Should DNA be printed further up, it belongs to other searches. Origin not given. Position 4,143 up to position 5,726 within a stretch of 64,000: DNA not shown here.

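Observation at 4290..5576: EF-1alpha/Hbs1-family GTPase paralogue lacking the catalytic DxPGH (G3) motif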

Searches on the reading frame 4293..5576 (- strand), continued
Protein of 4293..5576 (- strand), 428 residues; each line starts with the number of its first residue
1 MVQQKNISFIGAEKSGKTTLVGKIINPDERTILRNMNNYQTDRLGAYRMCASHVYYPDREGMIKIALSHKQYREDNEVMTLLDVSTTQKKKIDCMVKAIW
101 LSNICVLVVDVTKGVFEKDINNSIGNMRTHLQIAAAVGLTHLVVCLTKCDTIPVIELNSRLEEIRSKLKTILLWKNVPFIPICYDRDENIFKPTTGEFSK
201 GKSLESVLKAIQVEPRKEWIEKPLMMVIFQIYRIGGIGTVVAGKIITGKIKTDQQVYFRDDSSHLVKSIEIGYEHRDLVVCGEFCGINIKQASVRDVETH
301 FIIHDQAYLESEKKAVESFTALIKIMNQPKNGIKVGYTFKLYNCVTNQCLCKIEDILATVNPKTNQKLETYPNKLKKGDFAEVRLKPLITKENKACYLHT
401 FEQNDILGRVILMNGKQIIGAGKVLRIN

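Call 56: fold_search(model_id=the predicted structure, library=pdb)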
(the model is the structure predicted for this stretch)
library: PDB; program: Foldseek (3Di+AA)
matches with E <= 10: 1663; with E <= 0.001: 1100
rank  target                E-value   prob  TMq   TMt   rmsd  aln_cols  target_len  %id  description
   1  3wxm_C                2.6e-36  1.00  0.84  0.83   3.7       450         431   24  Crystal structure of archaeal Pelota and GTP-bound EF1 alpha complex (released 2014-09-03)
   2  3vmf_A                4.4e-36  1.00  0.85  0.85   3.3       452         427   24  Archaeal protein (released 2012-07-25)
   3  9bdp_EF1A             1.8e-35  1.00  0.82  0.82   3.5       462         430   26  80S ribosome bound with angiogenin and complex of eEF1A and Ala-tRNAAla (released 2024-07-24)
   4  3wxm_E                1.9e-35  1.00  0.85  0.85   3.5       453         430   24  Crystal structure of archaeal Pelota and GTP-bound EF1 alpha complex (released 2014-09-03)
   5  3wxm_A                2.0e-35  1.00  0.84  0.84   3.6       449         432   24  Crystal structure of archaeal Pelota and GTP-bound EF1 alpha complex (released 2014-09-03)
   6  3wxm_G                2.3e-35  1.00  0.83  0.82   4.1       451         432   24  Crystal structure of archaeal Pelota and GTP-bound EF1 alpha complex (released 2014-09-03)
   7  2b7c_A                2.2e-34  1.00  0.68  0.67   5.9       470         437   25  Yeast guanine nucleotide exchange factor eEF1Balpha K205A mutant in complex with eEF1A (released 2006-05-02)
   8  5o8w_A                3.2e-34  1.00  0.69  0.66   7.0       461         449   26  CRYSTAL STRUCTURE ANALYSIS OF THE YEAST ELONGATION FACTOR COMPLEX EEF1A:EEF1BA (released 2017-08-23)
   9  1ije_A                8.3e-34  1.00  0.69  0.68   7.0       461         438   26  Nucleotide Exchange Intermediates in the eEF1A-eEF1Ba Complex (released 2001-05-09)
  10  1g7c_A                1.6e-33  1.00  0.69  0.68   6.9       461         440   26  YEAST EEF1A:EEF1BA IN COMPLEX WITH GDPNP (released 2000-12-06)
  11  1f60_A                2.1e-33  1.00  0.69  0.68   6.9       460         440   26  CRYSTAL STRUCTURE OF THE YEAST ELONGATION FACTOR COMPLEX EEF1A:EEF1BA (released 2000-07-04)
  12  8g5z_EF               4.9e-33  1.00  0.84  0.81   3.9       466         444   26  mRNA decoding in human is kinetically and structurally distinct from bacteria (GA state) (released 2023-04-19)
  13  5lzs_jj               8.6e-33  1.00  0.84  0.81   3.8       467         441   26  Structure of the mammalian ribosomal elongation complex with aminoacyl-tRNA, eEF1A, and didemnin B (released 2016-11-30)
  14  8g60_EF               1.5e-32  1.00  0.84  0.81   4.2       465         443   26  mRNA decoding in human is kinetically and structurally distinct from bacteria (CR state) (released 2023-04-19)
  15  9a9s_B                1.2e-31  1.00  0.65  0.61   6.9       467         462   26  Human elongation factor 1  complex (released 2025-07-30)
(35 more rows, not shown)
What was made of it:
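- It matches GTP-form aEF1A/eEF1A at TM 0.82-0.85 and GDP forms at about 0.45 (call 56). The structural model also superposes on Hbs1L and eRF3a at TM 0.82-0.83 (call 56). The best structural hit is aEF1A bound to Pelota (call 56).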

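Call 66: find_encoding_contigs(protein=P0340, flank=9000, max_places=2)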
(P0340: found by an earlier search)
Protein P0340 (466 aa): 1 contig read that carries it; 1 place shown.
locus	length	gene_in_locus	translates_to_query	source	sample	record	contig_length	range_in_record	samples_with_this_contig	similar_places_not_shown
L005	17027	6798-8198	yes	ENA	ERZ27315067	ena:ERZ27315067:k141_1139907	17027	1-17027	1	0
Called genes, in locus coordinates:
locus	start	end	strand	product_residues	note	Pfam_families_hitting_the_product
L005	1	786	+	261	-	?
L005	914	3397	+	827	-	PF04784:DUF547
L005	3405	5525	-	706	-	PF00027:cNMP_binding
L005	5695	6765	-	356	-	-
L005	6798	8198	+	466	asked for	PF00009:GTP_EFTU (weak), PF03144:GTP_EFTU_D2, PF22594:GTP-eEF1A_C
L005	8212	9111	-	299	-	-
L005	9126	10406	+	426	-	-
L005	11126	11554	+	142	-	-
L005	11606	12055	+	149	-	-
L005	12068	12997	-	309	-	PF05063:MT-A70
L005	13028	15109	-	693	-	PF13424:TPR_12 (faint)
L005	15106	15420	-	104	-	-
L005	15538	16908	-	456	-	-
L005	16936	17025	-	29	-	?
